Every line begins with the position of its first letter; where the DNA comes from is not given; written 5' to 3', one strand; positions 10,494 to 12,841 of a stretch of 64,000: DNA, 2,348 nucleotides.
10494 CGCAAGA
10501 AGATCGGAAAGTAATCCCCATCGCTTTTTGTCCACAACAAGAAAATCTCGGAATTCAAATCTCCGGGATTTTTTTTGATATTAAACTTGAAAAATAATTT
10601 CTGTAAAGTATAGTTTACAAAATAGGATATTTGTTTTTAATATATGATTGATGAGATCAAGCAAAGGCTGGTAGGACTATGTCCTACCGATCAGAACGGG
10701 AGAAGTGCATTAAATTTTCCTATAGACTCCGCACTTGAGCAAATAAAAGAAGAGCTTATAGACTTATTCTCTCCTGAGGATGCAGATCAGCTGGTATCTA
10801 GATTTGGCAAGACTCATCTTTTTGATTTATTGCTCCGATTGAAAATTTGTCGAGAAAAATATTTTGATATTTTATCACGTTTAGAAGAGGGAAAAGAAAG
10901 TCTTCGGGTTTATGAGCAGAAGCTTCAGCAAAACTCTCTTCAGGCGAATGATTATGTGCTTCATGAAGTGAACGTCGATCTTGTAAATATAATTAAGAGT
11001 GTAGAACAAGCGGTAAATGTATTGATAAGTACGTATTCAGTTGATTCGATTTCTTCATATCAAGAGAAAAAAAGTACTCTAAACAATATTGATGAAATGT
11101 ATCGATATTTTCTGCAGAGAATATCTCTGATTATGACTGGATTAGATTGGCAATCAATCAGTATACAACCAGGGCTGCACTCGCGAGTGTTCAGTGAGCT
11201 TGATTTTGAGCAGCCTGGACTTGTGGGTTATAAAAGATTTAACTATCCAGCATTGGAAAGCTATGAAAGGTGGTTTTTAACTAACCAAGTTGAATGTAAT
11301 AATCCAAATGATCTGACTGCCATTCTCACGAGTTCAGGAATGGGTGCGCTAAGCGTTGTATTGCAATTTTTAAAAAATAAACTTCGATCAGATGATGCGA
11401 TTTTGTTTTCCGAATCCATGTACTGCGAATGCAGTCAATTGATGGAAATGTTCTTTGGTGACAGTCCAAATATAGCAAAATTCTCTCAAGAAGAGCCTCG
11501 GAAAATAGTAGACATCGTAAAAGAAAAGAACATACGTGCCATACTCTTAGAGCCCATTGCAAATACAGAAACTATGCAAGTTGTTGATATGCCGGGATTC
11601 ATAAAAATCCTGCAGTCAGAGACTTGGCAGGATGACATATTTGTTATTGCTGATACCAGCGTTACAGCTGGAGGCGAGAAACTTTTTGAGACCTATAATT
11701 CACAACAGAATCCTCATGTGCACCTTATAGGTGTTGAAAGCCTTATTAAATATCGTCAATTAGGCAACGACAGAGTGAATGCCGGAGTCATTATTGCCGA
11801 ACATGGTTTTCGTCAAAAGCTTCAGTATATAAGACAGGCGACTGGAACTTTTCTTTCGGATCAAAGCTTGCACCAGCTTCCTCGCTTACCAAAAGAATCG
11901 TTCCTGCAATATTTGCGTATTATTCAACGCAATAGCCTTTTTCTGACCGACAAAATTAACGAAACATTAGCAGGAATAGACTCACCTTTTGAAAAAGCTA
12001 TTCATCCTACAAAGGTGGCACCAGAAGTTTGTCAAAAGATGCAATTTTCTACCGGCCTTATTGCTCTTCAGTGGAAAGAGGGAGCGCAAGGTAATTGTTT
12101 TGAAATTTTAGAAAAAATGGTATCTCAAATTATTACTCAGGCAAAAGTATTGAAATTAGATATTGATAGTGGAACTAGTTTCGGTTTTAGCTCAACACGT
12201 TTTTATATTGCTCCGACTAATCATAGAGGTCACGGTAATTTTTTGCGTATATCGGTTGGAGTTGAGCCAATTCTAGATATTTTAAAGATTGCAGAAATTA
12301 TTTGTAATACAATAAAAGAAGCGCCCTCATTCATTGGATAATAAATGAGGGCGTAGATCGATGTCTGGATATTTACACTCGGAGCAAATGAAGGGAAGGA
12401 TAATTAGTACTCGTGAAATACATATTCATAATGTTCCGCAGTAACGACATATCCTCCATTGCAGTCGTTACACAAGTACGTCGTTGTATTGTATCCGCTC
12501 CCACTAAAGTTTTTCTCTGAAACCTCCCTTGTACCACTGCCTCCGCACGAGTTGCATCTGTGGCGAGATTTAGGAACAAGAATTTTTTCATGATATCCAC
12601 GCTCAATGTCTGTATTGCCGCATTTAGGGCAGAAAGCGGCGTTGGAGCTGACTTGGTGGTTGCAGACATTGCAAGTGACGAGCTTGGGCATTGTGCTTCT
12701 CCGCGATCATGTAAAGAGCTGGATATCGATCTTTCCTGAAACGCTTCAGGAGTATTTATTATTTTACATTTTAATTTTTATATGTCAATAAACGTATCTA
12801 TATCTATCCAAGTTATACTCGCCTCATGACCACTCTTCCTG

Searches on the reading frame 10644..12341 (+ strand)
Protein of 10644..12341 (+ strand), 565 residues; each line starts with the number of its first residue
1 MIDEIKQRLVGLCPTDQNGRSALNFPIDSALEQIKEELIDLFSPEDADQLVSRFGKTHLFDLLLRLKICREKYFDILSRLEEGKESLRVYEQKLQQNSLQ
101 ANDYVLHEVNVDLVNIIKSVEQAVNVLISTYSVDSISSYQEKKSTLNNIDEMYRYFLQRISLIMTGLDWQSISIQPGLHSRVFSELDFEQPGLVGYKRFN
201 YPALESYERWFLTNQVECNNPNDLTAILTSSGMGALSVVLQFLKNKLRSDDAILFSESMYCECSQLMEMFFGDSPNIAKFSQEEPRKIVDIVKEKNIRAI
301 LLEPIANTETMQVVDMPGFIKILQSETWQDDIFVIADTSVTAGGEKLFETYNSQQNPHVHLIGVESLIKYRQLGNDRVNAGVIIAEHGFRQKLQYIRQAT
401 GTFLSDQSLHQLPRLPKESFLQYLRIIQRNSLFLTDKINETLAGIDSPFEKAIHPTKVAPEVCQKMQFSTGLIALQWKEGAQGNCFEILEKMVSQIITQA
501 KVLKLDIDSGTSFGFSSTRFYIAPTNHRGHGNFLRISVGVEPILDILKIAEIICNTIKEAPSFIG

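Call 3: search_protein_families(library=pfam, proteins=[window:10644-12341:+], max_evalue=1)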
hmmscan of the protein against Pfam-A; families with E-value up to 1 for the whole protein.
window:10644-12341:+ (565 aa): 2 families
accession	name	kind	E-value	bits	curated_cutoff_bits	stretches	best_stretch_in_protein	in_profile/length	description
PF01053.26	Cys_Met_Meta_PP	-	7.1e-11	41.7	27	1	225-408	69-237/381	Cys/Met metabolism PLP-dependent enzyme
PF02572.21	CobA_CobO_BtuR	-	0.03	15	25.7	1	228-326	24-126/172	ATP:corrinoid adenosyltransferase BtuR/CobO/CobP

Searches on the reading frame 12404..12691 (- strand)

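Call 3: search_protein_families(library=pfam, proteins=[window:12404-12691:-], max_evalue=1)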
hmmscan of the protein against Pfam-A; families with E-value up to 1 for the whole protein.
window:12404-12691:- (95 aa): 28 families (the best 25 are shown)
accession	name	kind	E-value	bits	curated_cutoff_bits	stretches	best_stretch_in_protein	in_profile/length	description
PF13240.11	Zn_Ribbon_1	-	2.9e-05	24.2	25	1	7-26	2-21/23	zinc-ribbon domain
PF00684.25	DnaJ_CXXCXGXG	-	0.00074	20.2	32.7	1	42-80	14-50/65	DnaJ central domain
PF01155.25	HypA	-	0.00088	19.7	28.9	1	3-30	69-98/112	Hydrogenase/urease nickel incorporation, metallochaperone, hypA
PF12773.13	DZR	-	0.0014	19.2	27.3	2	5-25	25-45/45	Double zinc ribbon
PF08772.16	Zn_ribbon_NOB1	-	0.0041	17.6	24.9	1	5-31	9-36/72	Nin one binding (NOB1) Zn-ribbon like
PF18912.6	DZR_2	-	0.0046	17.2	27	0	6-50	9-43/56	Double zinc ribbon domain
PF24292.1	DUF7479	-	0.0053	17.3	27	1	44-82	3-41/60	Domain of unknown function (DUF7479)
PF17032.10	Zn_ribbon_15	-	0.0057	17.9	28.9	1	6-25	54-73/73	zinc-ribbon family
PF23451.1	Zn_ribbon_PaaD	-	0.0068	16.5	27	2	41-78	12-46/53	PaaD zinc beta ribbon domain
PF14369.11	Zn_ribbon_19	-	0.009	16.6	30.8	0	71-82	21-32/35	zinc-ribbon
PF17982.7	C5HCH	-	0.009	16.6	26.3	1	6-32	3-29/50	NSD Cys-His rich domain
PF13248.11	Zn_ribbon_3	-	0.013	15.4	27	1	5-26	3-24/26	zinc-ribbon domain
PF09723.15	Zn_ribbon_8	-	0.015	15.7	34.4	0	16-31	25-39/41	Zinc ribbon domain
PF01363.27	FYVE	-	0.018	15.6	27.8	1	39-78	20-62/67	FYVE zinc finger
PF13453.11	Zn_ribbon_TFIIB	-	0.037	13.9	22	1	21-51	2-27/41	Transcription factor zinc-finger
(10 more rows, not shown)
